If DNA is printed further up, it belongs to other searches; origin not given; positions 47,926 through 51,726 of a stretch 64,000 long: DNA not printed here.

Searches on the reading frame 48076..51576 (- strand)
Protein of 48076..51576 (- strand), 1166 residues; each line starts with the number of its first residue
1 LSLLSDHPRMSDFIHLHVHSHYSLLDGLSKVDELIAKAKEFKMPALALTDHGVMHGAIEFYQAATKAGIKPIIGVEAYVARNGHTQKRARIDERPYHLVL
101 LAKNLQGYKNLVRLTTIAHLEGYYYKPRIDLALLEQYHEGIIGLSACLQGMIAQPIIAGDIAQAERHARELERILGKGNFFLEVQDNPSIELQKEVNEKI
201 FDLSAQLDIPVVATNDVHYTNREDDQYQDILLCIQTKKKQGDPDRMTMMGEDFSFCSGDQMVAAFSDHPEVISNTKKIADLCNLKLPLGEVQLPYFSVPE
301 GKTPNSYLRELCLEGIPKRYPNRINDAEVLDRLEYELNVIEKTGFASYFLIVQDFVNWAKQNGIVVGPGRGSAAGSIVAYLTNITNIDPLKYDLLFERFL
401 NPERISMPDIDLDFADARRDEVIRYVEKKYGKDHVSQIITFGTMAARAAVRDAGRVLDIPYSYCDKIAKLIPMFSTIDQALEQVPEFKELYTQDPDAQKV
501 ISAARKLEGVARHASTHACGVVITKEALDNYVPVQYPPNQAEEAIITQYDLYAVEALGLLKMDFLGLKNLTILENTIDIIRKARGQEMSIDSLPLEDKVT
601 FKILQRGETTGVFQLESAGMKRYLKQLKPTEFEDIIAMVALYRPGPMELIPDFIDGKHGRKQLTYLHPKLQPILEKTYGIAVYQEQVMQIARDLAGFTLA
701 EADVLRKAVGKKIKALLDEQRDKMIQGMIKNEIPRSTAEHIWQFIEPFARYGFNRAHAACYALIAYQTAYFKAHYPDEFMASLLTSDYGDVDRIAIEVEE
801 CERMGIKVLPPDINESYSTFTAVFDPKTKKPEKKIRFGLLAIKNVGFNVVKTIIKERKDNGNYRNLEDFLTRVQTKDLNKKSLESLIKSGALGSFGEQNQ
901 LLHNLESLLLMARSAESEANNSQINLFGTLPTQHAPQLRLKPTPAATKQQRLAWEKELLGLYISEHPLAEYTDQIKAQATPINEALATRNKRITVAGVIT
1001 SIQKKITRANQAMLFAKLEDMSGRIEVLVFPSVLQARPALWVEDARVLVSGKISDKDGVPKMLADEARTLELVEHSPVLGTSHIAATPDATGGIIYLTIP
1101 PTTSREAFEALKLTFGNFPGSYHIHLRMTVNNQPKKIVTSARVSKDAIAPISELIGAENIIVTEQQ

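Call 58: search_protein_families(library=pfam, proteins=[window:48076-51576:-], max_evalue=0.00001)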
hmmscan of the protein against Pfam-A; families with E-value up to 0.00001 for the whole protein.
window:48076-51576:- (1166 aa): 5 families
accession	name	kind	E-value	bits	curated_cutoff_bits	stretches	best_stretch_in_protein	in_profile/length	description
PF07733.18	DNA_pol3_alpha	-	4.4e-107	358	23.9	1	306-566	1-260/260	Bacterial DNA polymerase III alpha NTPase domain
PF17657.6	DNA_pol3_finger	-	6.1e-65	218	22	1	569-731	1-165/166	Bacterial DNA polymerase III alpha subunit finger domain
PF02811.25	PHP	-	7.8e-58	195.9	26.4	1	15-186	1-163/164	PHP domain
PF14579.12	HHH_6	-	4e-28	97.9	25.6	1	805-899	1-87/90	Helix-hairpin-helix motif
PF01336.31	tRNA_anti-codon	-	8.8e-11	42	27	1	993-1068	1-73/75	OB-fold nucleic acid binding domain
